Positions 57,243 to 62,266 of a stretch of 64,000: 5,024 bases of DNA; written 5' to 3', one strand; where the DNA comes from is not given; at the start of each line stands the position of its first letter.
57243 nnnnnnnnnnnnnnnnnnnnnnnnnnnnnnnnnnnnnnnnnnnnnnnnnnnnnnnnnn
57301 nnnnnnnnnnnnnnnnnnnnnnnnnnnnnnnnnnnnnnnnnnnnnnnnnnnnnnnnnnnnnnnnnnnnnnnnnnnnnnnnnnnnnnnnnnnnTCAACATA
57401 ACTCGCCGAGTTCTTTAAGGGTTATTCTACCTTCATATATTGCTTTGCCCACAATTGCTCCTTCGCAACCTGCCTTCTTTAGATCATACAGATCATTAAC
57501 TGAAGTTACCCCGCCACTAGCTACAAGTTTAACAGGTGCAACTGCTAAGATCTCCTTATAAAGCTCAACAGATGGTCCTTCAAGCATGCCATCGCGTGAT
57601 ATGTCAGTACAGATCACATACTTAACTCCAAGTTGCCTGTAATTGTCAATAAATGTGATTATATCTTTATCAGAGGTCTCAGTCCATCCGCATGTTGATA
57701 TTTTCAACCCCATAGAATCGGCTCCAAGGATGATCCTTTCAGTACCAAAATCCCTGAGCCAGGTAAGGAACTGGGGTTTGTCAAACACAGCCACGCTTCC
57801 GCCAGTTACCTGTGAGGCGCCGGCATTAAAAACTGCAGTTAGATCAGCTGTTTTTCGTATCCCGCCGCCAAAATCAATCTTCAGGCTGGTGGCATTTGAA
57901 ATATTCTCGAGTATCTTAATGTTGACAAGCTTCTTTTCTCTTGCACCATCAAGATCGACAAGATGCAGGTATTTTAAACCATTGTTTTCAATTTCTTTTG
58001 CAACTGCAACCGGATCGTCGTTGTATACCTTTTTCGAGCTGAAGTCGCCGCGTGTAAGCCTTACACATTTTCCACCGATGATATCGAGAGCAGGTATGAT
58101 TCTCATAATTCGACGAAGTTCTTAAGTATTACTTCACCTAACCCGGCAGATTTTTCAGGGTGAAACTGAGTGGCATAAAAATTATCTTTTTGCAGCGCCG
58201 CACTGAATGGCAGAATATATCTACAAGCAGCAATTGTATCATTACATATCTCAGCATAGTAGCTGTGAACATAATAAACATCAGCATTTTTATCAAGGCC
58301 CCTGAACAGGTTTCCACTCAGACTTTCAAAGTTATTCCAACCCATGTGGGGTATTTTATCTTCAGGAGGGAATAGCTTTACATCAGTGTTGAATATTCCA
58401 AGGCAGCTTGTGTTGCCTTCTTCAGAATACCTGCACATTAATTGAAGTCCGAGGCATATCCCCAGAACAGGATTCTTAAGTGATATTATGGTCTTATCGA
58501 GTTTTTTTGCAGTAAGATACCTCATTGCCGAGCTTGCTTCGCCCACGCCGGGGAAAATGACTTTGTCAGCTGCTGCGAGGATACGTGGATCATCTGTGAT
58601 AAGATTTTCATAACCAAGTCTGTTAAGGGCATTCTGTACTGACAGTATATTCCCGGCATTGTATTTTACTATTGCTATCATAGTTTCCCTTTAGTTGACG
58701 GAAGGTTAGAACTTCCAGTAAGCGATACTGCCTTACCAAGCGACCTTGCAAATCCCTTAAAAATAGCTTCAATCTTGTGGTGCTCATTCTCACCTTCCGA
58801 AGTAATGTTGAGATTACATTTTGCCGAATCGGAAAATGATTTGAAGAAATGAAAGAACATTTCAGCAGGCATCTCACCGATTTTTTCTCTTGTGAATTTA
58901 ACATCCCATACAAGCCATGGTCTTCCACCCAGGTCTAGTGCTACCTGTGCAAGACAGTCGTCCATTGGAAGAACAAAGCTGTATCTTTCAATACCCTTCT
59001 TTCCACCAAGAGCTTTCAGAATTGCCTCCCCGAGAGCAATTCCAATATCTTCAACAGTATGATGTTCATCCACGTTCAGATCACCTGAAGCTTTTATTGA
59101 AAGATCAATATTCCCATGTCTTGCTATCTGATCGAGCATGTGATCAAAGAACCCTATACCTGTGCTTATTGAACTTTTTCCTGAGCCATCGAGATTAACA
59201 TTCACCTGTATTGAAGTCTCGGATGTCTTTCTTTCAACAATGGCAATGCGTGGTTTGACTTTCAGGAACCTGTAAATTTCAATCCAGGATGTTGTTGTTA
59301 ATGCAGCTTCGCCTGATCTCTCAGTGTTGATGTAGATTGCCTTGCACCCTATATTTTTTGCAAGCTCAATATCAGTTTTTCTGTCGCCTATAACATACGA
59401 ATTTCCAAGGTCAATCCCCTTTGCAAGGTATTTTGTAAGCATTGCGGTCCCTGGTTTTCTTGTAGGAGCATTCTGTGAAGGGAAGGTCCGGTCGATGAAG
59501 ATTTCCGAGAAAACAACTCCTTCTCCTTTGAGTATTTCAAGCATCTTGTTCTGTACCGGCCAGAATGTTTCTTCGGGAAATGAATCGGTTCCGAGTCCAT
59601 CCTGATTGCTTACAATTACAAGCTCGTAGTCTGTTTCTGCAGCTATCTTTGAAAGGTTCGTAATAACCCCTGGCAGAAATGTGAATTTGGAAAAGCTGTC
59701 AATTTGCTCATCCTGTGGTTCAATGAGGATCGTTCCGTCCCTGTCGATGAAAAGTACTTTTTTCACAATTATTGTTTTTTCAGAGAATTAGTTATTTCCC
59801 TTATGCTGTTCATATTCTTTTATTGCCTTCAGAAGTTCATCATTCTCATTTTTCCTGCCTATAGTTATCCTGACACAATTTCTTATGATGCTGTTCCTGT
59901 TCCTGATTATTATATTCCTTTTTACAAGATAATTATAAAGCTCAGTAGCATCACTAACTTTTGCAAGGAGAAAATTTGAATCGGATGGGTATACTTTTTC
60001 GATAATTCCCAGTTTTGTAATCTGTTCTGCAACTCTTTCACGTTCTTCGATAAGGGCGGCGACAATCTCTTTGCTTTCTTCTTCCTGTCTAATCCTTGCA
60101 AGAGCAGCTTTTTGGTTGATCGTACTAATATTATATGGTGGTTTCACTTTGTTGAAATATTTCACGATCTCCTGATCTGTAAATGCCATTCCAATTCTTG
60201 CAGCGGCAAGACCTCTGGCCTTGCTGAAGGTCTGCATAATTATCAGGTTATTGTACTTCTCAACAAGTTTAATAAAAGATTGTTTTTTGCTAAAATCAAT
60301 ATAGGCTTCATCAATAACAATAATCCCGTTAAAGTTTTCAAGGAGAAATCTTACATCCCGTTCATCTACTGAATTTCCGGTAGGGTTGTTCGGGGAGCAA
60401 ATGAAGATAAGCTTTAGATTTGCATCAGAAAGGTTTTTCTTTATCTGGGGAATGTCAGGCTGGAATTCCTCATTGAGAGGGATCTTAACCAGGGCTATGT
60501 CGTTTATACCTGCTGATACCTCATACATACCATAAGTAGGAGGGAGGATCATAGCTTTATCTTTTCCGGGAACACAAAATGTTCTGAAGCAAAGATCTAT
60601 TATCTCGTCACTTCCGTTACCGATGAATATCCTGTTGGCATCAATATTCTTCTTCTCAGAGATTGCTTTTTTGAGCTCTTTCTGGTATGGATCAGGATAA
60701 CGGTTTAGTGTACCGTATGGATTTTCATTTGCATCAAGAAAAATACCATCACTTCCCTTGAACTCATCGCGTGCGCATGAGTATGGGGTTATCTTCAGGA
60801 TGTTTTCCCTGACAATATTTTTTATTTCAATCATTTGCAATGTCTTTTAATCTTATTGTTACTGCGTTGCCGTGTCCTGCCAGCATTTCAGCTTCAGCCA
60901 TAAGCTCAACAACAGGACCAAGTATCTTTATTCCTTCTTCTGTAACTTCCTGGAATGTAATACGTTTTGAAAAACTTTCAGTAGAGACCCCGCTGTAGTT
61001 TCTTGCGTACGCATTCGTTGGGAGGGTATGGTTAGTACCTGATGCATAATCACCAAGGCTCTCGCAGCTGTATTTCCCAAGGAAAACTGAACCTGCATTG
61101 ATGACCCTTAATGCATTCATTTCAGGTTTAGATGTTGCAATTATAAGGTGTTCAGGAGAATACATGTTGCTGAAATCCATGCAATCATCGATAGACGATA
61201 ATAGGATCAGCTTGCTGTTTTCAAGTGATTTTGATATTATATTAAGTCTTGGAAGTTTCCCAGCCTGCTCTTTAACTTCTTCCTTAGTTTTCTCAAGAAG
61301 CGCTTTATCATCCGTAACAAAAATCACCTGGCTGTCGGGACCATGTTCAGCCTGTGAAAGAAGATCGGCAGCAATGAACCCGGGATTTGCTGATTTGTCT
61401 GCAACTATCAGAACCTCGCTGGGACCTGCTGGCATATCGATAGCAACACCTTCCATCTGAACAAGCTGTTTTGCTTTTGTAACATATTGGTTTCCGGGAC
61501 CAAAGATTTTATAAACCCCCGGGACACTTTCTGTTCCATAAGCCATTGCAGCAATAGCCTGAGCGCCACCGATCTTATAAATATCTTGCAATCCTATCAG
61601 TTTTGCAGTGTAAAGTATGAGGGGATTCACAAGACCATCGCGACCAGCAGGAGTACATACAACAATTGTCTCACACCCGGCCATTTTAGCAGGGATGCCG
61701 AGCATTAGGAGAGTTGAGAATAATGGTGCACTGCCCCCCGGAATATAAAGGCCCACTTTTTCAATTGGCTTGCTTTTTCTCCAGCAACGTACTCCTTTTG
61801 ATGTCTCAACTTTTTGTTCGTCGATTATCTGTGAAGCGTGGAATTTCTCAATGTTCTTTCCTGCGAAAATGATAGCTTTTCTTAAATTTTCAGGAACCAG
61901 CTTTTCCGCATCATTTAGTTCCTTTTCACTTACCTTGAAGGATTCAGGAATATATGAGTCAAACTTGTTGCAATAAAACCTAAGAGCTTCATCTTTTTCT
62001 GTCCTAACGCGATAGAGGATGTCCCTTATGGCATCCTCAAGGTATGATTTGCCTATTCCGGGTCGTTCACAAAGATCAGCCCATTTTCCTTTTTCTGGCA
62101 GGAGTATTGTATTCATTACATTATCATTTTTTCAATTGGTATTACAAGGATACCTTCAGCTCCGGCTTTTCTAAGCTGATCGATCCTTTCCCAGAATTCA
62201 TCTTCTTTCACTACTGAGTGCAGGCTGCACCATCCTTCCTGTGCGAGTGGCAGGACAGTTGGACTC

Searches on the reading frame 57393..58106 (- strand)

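Call 6: search_protein_families(library=ncbifam, proteins=[window:57393-58106:-])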
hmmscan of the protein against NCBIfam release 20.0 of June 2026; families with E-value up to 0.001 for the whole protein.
window:57393-58106:- (237 aa): 21 families
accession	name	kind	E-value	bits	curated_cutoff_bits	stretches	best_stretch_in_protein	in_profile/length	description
TIGR00007.1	TIGR00007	equivalog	1.4e-73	247.3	228.95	1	3-232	1-230/231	1-(5-phosphoribosyl)-5-[(5-phosphoribosylamino)methylideneamino]imidazole-4-carboxamide isomerase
NF010112.0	PRK13585.1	equivalog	1.5e-55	188.4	243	1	1-232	3-233/241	1-(5-phosphoribosyl)-5-[(5-phosphoribosylamino)methylideneamino]imidazole-4-carboxamide isomerase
NF003156.0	PRK04128.1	equivalog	1.6e-41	142.7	285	1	1-235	2-226/231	1-(5-phosphoribosyl)-5-((5-phosphoribosylamino)methylideneamino)imidazole-4-carboxamide isomerase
TIGR01919.1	hisA-trpF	equivalog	1.7e-39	135.8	306.45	1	2-232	4-237/243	bifunctional 1-(5-phosphoribosyl)-5-((5-phosphoribosylamino)methylideneamino)imidazole-4-carboxamide isomerase/phosphoribosylanthranilate is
NF010114.0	PRK13587.1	equivalog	1.1e-34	120.2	305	1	3-224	4-225/234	1-(5-phosphoribosyl)-5-((5-phosphoribosylamino)methylideneamino)imidazole-4-carboxamide isomerase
NF010113.0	PRK13586.1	equivalog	7.3e-32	110.9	238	1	1-228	2-226/232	1-(5-phosphoribosyl)-5-((5-phosphoribosylamino)methylideneamino)imidazole-4-carboxamide isomerase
NF010712.0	PRK14114.1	equivalog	1.1e-29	103.7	327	1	1-230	1-233/241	1-(5-phosphoribosyl)-5-((5-phosphoribosylamino)methylideneamino)imidazole-4-carboxamide isomerase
TIGR00735.1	hisF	equivalog_domain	2.3e-23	82.8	294.55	1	2-235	5-244/254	imidazole glycerol phosphate synthase subunit HisF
NF038364.1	AglZ_HisF2_fam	equivalog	3.3e-23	82.4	310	1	2-221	4-226/248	AglZ/HisF2 family acetamidino modification protein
TIGR03572.1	WbuZ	equivalog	1.6e-20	73.5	299.7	1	2-221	5-228/232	glycosyl amidation-associated protein WbuZ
TIGR00734.1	hisAF_rel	hypoth_equivalog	2e-10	40.9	179.85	1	1-228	1-221/221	HisA/HisF family protein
NF005442.0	PRK07028.1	equivalog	8.2e-07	28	593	0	29-104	117-191/430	bifunctional hexulose-6-phosphate synthase/ribonuclease regulator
NF003198.0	PRK04169.1-2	subfamily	2.3e-06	26.9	247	0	43-105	168-228/249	geranylgeranylglyceryl/heptaprenylglyceryl phosphate synthase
NF005574.0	PRK07259.1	equivalog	0.0001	21.3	269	0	61-110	224-273/304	dihydroorotate dehydrogenase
NF003202.0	PRK04169.1-6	equivalog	0.00015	21.4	353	0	39-107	172-238/254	phosphoglycerol geranylgeranyltransferase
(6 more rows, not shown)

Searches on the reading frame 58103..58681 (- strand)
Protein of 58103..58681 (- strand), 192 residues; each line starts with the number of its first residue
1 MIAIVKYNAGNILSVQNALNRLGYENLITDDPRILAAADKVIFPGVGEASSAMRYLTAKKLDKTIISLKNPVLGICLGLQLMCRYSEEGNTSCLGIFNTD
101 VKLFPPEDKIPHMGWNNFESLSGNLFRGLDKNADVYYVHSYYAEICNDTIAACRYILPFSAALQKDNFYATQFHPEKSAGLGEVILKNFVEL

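Call 6: search_protein_families(library=ncbifam, proteins=[window:58103-58681:-])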
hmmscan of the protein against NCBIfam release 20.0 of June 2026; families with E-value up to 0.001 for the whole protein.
window:58103-58681:- (192 aa): 13 families
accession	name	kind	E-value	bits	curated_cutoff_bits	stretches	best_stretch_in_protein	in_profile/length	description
TIGR01855.1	IMP_synth_hisH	equivalog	7.6e-62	208.6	105.4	1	2-191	1-197/198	imidazole glycerol phosphate synthase subunit HisH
NF010608.0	PRK14004.1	equivalog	1.2e-31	110.1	216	1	1-192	1-209/210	imidazole glycerol phosphate synthase subunit HisH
TIGR00888.1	guaA_Nterm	equivalog_domain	2.1e-10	40.3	172.15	1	56-85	57-86/188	glutamine-hydrolyzing GMP synthase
NF001975.0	PRK00758.1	equivalog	6.4e-10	38.9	198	1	2-85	4-84/185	GMP synthase subunit A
NF000848.1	PRK00074.1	equivalog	3.3e-09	35.9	400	1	41-190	45-184/512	glutamine-hydrolyzing GMP synthase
NF001989.1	PRK00784.1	equivalog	2.9e-06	26.2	273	1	30-87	279-339/480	cobyric acid synthase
TIGR00566.1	trpG_papA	subfamily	4e-05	23.5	121.05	1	36-191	44-191/192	glutamine amidotransferase of anthranilate synthase or aminodeoxychorismate synthase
TIGR00313.1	cobQ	equivalog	4.2e-05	22.6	309.9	1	35-85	282-335/477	cobyric acid synthase CobQ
TIGR01368.1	CPSaseIIsmall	equivalog_domain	5.3e-05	22.3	307.35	0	63-86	240-263/361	glutamine-hydrolyzing carbamoyl-phosphate synthase small subunit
NF005072.0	PRK06490.1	equivalog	8.6e-05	21.6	339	1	38-177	60-187/251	glutamine amidotransferase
TIGR03800.1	PLP_synth_Pdx2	equivalog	0.00026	21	105.55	0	16-95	15-96/184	pyridoxal 5'-phosphate synthase glutaminase subunit PdxT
TIGR01823.1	PabB-fungal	equivalog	0.00038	18.9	442.55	1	44-192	61-203/742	aminodeoxychorismate synthase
NF009475.0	PRK12838.1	equivalog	0.00039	19.5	221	0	63-86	234-257/359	carbamoyl phosphate synthase small subunit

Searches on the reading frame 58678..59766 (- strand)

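Call 6: search_protein_families(library=ncbifam, proteins=[window:58678-59766:-])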
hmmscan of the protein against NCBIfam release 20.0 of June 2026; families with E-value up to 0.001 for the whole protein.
window:58678-59766:- (362 aa): 21 families
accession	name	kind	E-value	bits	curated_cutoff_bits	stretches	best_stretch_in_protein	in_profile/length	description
NF003937.0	PRK05446.1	equivalog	6.1e-156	518.9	443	1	1-362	2-355/355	bifunctional histidinol-phosphatase/imidazoleglycerol-phosphate dehydratase HisB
NF002111.0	PRK00951.2-1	equivalog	1.8e-79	265.8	231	1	172-362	3-194/194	imidazoleglycerol-phosphate dehydratase HisB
NF002109.0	PRK00951.1-5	equivalog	8e-75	250.9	278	1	173-362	3-196/196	imidazoleglycerol-phosphate dehydratase HisB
NF002116.0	PRK00951.2-6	equivalog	4.9e-71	238.7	269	1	172-362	3-197/197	imidazoleglycerol-phosphate dehydratase HisB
NF002106.0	PRK00951.1-1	equivalog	2.4e-67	226.4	283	1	172-362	3-197/197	imidazoleglycerol-phosphate dehydratase HisB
NF002115.0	PRK00951.2-5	equivalog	2.9e-64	216.4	289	1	173-362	3-195/195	imidazoleglycerol-phosphate dehydratase HisB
NF002108.0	PRK00951.1-3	equivalog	8.4e-63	211.8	328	1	171-362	8-203/205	imidazoleglycerol-phosphate dehydratase HisB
NF002112.0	PRK00951.2-2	equivalog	3.2e-62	209.7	315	1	175-362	4-194/194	imidazoleglycerol-phosphate dehydratase HisB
NF002107.0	PRK00951.1-2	equivalog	4.5e-62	209.2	267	1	176-361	5-193/194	imidazoleglycerol-phosphate dehydratase HisB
NF002114.0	PRK00951.2-4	equivalog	2.2e-59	200.3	189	1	177-362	4-190/190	imidazoleglycerol-phosphate dehydratase HisB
NF002110.2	PRK00951.1-6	equivalog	2.3e-59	200.5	266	1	173-362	1-199/199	imidazoleglycerol-phosphate dehydratase HisB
NF002113.0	PRK00951.2-3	equivalog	1.9e-58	197.5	288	1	173-361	2-189/190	imidazoleglycerol-phosphate dehydratase HisB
TIGR01261.1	hisB_Nterm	equivalog_domain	3.1e-50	169.8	140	1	2-151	1-151/161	histidinol-phosphatase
NF010121.0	PRK13598.1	equivalog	7.8e-46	156.3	295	1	174-361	4-192/193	imidazoleglycerol-phosphate dehydratase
TIGR01656.1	Histidinol-ppas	subfamily_domain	3.2e-29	101.7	84.15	1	3-144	1-143/149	histidinol-phosphate phosphatase domain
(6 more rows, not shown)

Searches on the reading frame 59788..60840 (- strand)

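Call 6: search_protein_families(library=ncbifam, proteins=[window:59788-60840:-])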
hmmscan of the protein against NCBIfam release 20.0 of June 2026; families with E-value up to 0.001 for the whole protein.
window:59788-60840:- (350 aa): 59 families (the best 25 are shown)
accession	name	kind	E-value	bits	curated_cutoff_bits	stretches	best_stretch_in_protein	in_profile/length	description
TIGR01141.1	hisC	equivalog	1.7e-106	356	276.55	1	11-342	1-348/349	histidinol-phosphate transaminase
NF002877.0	PRK03317.1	equivalog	1.7e-64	218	409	1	43-347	62-370/374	histidinol-phosphate transaminase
NF002878.0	PRK03321.1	subfamily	1.5e-60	204.8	374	1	39-345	45-350/352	histidinol-phosphate transaminase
TIGR01140.1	L_thr_O3P_dcar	equivalog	2.1e-56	191.4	290.55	1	37-341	34-331/331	threonine-phosphate decarboxylase CobD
NF002726.0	PRK02610.1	equivalog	3.3e-55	187.5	391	1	46-343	61-368/374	histidinol-phosphate transaminase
NF003496.0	PRK05166.1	equivalog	4.5e-51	173.7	540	1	44-345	64-371/373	histidinol-phosphate transaminase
NF006580.0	PRK09105.1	subfamily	1.5e-47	162.3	444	1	40-343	70-370/375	pyridoxal phosphate-dependent aminotransferase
NF006014.0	PRK08153.1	equivalog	1.9e-42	145.5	510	1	38-341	55-361/370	pyridoxal phosphate-dependent aminotransferase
NF051461.1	pyoverd_PtaA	equivalog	1.1e-33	116.5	500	1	43-340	61-356/359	pyoverdine biosynthesis transaminase PtaA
NF041364.1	GntC_guanitoxin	equivalog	7.6e-31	107.3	415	1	54-306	40-314/356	guanitoxin biosynthesis PLP-dependent (S)-gamma-hydroxy-L-arginine cyclodehydratase GntC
NF006225.0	PRK08354.1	equivalog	1.7e-29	103.3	288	1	51-345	46-317/318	putative aminotransferase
NF005021.0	PRK06425.1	equivalog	1.7e-27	96.5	353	1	43-343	32-330/335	histidinol-phosphate aminotransferase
NF004870.0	PRK06225.1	equivalog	7.1e-26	90.8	351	1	44-314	58-339/380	pyridoxal phosphate-dependent aminotransferase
NF005915.1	PRK07908.1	equivalog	1e-25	90.8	360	1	43-340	39-331/332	Rv2231c family histidinol phosphate aminotransferase CobC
NF041091.1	asp_aminotase_Arch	equivalog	7.6e-24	84.2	550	1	56-299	73-323/376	aspartate aminotransferase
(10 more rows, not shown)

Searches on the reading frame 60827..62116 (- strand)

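Call 6: search_protein_families(library=ncbifam, proteins=[window:60827-62116:-])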
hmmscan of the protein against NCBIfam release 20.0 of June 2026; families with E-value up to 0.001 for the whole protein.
window:60827-62116:- (429 aa): 2 families
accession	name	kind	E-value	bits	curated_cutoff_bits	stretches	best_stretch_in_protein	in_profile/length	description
TIGR00069.1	hisD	equivalog_domain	5.4e-154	513.1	243.8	1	31-422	2-393/393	histidinol dehydrogenase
NF010343.0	PRK13770.1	equivalog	7.1e-88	295.2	647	1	26-422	21-414/416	histidinol dehydrogenase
